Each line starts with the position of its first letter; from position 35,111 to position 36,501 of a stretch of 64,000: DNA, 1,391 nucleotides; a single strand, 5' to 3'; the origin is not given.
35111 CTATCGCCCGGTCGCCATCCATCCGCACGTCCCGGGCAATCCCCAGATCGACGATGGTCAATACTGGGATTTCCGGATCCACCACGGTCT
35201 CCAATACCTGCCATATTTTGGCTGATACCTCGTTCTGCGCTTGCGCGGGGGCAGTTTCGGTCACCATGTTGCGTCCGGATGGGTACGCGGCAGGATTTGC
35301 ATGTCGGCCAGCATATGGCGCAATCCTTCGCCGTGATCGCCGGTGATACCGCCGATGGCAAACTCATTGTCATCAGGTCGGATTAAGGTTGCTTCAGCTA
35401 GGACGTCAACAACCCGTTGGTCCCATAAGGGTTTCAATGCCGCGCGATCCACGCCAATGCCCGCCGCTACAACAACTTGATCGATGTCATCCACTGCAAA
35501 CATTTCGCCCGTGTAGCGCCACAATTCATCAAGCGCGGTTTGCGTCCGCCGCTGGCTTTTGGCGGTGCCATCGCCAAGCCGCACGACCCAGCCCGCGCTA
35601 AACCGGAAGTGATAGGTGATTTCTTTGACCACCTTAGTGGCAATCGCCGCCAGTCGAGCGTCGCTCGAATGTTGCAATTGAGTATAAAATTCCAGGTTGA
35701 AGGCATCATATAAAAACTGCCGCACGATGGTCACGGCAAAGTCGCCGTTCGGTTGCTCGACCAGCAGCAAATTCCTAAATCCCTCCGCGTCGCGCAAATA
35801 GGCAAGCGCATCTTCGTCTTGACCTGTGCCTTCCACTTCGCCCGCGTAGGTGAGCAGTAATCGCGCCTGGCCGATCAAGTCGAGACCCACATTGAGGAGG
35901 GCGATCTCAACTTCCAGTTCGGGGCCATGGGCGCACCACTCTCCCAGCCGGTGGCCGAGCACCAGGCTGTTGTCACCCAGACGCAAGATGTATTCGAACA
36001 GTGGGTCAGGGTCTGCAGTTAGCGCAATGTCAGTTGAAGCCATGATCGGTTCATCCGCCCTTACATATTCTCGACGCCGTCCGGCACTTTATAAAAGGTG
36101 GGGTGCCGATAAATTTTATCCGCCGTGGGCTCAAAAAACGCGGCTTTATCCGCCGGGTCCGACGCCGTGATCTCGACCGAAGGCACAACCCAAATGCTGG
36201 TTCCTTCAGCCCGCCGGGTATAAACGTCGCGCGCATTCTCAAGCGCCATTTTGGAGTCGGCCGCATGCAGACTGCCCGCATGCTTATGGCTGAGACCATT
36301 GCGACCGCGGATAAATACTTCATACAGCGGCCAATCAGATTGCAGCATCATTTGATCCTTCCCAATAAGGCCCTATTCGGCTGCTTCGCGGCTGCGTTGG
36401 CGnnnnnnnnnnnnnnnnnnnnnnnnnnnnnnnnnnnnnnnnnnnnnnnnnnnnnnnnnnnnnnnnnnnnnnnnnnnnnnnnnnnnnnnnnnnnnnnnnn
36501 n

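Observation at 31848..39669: Stand-alone paaABCDE oxygenase + paaX with three LLM flavin oxidoreductases instead of the rest of the phenylacetate pathway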

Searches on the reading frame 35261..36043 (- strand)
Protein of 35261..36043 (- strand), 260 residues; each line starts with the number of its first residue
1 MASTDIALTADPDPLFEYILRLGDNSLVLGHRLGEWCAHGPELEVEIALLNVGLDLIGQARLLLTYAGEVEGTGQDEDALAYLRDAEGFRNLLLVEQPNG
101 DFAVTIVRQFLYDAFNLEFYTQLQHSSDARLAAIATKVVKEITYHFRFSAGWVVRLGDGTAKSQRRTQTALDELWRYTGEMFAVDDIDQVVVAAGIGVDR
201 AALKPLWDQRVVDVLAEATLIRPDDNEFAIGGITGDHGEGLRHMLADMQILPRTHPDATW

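Call 4: search_protein_families(library=ncbifam, proteins=[window:35261-36043:-])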
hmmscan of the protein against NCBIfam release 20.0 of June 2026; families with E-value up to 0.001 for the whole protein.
window:35261-36043:- (260 aa): 2 families
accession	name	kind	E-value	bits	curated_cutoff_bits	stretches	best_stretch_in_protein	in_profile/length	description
TIGR02158.1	PA_CoA_Oxy3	equivalog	3.4e-86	288.9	133.35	1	22-260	1-237/237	1,2-phenylacetyl-CoA epoxidase subunit PaaC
TIGR02156.2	PA_CoA_Oxy1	equivalog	3.4e-06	26.4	280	1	34-189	44-196/289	1,2-phenylacetyl-CoA epoxidase subunit PaaA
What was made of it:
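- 35261..36043 (-): paaC (260 aa). TIGR02158 gives 288.9 bits against a cut-off of 133.35 (call 4).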

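Call 5: search_protein_families(library=pfam, proteins=[window:35261-36043:-])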
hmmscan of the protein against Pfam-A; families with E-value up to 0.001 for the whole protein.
window:35261-36043:- (260 aa): 1 family
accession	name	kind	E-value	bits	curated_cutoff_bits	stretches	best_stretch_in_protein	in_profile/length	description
PF05138.18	PaaA_PaaC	-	1.9e-93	312.9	28.5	1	8-260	11-263/263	Phenylacetic acid catabolic protein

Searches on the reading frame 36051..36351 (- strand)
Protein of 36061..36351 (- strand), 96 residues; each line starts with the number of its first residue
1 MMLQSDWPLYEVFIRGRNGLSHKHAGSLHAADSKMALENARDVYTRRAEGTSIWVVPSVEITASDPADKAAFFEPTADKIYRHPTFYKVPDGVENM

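Call 4: search_protein_families(library=ncbifam, proteins=[window:36051-36323:-])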
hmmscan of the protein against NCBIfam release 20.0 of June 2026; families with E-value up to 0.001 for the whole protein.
window:36051-36323:- (90 aa): 0 families

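Call 5: search_protein_families(library=pfam, proteins=[window:36051-36323:-])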
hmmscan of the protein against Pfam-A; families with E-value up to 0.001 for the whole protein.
window:36051-36323:- (90 aa): 0 families

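Call 9: search_protein_families(library=ncbifam, proteins=[window:36061-36351:-], max_evalue=0.00001)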
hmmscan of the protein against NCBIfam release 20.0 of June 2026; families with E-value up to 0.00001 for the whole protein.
window:36061-36351:- (96 aa): 3 families
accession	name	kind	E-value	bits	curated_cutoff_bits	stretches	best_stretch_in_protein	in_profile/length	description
TIGR02157.1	PA_CoA_Oxy2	equivalog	1e-41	140.9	85.45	1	7-96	1-90/90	1,2-phenylacetyl-CoA epoxidase subunit PaaB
NF041867.1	paab_haloarch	equivalog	8.7e-16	57.9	150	1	10-89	3-80/100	1,2-phenylacetyl-CoA epoxidase subunit PaaB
TIGR04031.1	Htur_1727_fam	subfamily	1.2e-07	31.6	57.2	1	10-62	17-67/71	Htur_1727 family rSAM-partnered candidate RiPP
